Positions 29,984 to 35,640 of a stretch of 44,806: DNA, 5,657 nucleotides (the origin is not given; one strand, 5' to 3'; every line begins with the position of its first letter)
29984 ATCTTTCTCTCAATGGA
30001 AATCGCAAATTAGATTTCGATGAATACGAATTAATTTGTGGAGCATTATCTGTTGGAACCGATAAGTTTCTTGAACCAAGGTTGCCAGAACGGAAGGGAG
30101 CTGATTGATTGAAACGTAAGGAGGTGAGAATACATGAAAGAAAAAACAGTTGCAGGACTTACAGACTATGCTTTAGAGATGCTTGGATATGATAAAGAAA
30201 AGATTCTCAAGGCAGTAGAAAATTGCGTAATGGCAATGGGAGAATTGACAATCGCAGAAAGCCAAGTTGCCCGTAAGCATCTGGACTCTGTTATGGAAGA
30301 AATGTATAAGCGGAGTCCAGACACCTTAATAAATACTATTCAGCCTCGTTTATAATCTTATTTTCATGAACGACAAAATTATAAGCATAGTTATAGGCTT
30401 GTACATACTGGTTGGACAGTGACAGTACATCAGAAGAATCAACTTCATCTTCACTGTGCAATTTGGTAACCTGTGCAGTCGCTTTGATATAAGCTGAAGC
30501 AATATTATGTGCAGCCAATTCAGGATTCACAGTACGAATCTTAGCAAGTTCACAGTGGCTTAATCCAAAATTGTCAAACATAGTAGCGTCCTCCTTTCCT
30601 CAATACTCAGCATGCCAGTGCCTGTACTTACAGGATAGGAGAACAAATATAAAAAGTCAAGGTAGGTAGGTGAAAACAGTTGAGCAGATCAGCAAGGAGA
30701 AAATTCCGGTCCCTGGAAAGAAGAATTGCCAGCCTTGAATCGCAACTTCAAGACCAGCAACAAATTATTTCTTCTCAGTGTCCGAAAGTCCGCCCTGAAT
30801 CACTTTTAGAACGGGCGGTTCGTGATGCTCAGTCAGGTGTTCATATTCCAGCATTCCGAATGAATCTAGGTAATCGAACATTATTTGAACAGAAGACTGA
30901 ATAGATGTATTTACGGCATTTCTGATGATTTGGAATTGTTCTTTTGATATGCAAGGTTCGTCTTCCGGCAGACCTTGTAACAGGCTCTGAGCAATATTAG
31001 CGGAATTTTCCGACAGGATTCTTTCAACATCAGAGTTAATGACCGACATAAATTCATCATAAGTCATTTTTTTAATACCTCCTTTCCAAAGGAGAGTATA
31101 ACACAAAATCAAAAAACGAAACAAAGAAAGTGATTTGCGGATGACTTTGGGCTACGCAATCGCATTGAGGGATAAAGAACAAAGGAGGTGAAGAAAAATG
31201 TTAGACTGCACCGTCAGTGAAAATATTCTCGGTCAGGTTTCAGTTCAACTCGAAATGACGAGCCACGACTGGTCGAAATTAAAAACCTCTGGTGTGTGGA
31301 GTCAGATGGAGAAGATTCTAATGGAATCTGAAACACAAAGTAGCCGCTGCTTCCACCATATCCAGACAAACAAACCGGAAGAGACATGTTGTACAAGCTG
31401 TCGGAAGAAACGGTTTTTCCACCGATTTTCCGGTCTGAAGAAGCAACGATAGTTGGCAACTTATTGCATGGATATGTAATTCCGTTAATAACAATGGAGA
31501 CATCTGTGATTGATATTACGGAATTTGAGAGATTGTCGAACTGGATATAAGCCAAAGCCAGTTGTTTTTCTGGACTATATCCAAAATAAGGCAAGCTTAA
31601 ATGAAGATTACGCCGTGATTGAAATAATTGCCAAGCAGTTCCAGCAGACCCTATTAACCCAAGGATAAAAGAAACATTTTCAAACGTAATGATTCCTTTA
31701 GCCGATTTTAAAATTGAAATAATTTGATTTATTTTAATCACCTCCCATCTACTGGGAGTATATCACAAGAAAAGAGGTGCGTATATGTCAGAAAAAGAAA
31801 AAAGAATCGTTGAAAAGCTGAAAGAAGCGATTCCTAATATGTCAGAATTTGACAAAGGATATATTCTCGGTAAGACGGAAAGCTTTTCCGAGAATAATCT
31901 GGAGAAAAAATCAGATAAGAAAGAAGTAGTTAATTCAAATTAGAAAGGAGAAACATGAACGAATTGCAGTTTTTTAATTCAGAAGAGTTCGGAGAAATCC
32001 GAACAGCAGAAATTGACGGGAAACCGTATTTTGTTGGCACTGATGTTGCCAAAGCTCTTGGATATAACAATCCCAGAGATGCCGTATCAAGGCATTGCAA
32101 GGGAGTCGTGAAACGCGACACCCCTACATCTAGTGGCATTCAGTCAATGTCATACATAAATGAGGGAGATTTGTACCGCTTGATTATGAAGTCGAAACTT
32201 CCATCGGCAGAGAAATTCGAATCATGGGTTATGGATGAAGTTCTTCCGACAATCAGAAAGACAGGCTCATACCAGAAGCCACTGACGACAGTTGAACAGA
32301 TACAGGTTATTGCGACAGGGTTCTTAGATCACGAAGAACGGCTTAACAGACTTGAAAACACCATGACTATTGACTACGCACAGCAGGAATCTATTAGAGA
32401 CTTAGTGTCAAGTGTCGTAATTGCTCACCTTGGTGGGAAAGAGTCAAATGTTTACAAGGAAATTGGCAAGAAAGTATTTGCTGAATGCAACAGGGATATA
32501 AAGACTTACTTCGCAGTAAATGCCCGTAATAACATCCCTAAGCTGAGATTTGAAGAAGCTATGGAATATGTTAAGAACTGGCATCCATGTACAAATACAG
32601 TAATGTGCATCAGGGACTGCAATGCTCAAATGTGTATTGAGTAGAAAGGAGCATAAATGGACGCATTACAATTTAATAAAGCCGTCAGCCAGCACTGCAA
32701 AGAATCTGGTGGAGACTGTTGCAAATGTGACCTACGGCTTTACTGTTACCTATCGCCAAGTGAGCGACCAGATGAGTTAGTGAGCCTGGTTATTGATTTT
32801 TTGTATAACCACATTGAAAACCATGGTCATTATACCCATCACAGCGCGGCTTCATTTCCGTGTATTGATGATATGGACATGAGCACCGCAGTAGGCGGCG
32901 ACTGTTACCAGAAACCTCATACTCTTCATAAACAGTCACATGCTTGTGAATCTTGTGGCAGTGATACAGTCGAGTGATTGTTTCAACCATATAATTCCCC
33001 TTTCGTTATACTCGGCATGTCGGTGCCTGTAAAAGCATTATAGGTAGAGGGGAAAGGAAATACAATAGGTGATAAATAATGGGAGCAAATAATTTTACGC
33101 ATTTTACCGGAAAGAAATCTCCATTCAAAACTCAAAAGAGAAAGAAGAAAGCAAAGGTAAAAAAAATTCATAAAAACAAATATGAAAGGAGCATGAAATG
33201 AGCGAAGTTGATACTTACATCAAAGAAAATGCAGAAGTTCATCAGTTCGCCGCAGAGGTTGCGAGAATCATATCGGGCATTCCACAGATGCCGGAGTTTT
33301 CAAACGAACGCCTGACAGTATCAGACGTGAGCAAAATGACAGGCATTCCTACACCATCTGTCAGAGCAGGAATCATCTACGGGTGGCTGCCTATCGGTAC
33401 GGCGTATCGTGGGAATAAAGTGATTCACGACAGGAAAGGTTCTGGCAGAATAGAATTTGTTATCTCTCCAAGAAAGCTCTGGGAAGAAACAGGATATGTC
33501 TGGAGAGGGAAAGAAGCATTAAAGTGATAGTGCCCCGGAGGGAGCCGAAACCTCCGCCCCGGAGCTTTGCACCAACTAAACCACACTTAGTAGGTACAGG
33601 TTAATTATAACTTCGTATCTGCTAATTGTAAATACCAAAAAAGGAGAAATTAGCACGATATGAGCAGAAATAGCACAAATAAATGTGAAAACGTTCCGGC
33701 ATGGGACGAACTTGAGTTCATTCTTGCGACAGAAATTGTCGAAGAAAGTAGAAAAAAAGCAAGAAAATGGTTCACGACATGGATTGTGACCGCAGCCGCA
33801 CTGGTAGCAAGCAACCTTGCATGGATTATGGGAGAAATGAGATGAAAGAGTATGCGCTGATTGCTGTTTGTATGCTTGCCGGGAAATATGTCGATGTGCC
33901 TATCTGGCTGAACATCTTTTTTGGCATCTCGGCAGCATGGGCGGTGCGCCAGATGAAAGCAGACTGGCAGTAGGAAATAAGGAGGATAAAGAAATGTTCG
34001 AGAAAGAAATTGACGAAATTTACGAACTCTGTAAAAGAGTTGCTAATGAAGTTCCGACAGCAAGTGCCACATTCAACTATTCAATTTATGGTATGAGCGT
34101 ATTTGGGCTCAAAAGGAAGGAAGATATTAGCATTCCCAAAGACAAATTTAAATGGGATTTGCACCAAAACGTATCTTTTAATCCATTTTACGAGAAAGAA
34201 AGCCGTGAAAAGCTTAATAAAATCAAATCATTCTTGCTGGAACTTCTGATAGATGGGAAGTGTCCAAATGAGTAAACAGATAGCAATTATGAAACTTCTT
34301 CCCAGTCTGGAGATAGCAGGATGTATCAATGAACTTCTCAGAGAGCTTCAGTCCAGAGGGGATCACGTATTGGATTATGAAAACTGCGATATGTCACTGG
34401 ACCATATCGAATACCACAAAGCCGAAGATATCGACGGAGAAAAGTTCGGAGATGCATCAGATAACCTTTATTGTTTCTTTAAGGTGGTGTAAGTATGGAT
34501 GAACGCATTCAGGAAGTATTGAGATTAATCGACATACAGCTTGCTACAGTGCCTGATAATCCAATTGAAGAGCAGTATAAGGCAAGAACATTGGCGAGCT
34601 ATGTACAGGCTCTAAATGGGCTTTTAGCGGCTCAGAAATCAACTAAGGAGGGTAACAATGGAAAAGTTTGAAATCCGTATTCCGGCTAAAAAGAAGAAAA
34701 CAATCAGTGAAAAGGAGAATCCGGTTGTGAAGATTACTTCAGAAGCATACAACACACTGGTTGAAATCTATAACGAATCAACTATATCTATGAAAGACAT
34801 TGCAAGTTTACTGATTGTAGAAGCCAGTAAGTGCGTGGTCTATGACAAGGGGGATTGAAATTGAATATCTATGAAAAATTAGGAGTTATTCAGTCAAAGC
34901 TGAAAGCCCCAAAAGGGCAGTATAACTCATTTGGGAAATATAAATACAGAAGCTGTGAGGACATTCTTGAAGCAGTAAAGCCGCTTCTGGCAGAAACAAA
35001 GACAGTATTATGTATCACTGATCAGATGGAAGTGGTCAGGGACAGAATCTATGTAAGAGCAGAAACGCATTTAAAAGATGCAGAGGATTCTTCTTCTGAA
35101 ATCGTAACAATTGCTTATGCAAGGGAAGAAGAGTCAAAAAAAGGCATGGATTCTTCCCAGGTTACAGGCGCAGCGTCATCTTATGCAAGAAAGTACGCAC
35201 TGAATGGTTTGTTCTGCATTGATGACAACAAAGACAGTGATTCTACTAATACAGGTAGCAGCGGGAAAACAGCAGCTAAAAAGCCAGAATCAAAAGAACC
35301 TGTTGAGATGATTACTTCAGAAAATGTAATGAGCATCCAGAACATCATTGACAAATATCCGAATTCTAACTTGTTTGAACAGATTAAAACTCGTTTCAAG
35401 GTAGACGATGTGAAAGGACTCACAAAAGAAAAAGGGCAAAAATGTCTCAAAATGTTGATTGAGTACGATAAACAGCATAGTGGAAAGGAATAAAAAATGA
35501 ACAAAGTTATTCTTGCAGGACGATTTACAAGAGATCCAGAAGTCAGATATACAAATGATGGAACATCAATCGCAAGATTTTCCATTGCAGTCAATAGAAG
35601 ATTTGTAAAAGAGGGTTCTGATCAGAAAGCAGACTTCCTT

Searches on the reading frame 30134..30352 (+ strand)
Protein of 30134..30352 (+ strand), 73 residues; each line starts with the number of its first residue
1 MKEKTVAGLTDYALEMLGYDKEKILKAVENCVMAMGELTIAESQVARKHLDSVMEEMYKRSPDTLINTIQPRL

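Call 7: search_protein_families(library=pfam, proteins=[window:30134-30352:+], max_evalue=0.1)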
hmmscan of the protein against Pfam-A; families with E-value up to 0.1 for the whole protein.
window:30134-30352:+ (73 aa): 2 families
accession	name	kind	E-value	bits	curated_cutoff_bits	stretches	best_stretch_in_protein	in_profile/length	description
PF07499.19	RuvA_C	-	0.05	14.5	24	1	13-31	9-27/47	RuvA, C-terminal domain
PF09184.16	PPP4R2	-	0.089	12.8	27.4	1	20-63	15-61/282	PPP4R2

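Call 17: search_protein_families(library=phrogs, proteins=[window:30134-30352:+], max_evalue=1)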
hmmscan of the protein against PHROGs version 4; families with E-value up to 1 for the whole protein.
window:30134-30352:+ (73 aa): 0 families

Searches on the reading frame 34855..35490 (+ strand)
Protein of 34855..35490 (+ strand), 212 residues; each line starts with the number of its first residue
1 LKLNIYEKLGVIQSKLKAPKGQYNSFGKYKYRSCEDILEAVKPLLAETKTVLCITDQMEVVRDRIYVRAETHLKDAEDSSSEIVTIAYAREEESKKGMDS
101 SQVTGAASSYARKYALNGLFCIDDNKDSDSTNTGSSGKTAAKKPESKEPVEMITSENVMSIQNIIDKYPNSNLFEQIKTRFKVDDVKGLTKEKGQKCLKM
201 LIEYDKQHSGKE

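Call 36: search_protein_families(library=pfam, proteins=[window:34855-35490:+], max_evalue=0.01)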
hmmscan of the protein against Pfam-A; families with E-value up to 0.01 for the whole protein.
window:34855-35490:+ (212 aa): 1 family
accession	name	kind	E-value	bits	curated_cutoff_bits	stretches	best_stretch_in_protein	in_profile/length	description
PF04404.17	ERF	-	1.8e-43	148.6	25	1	5-153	1-149/153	ERF superfamily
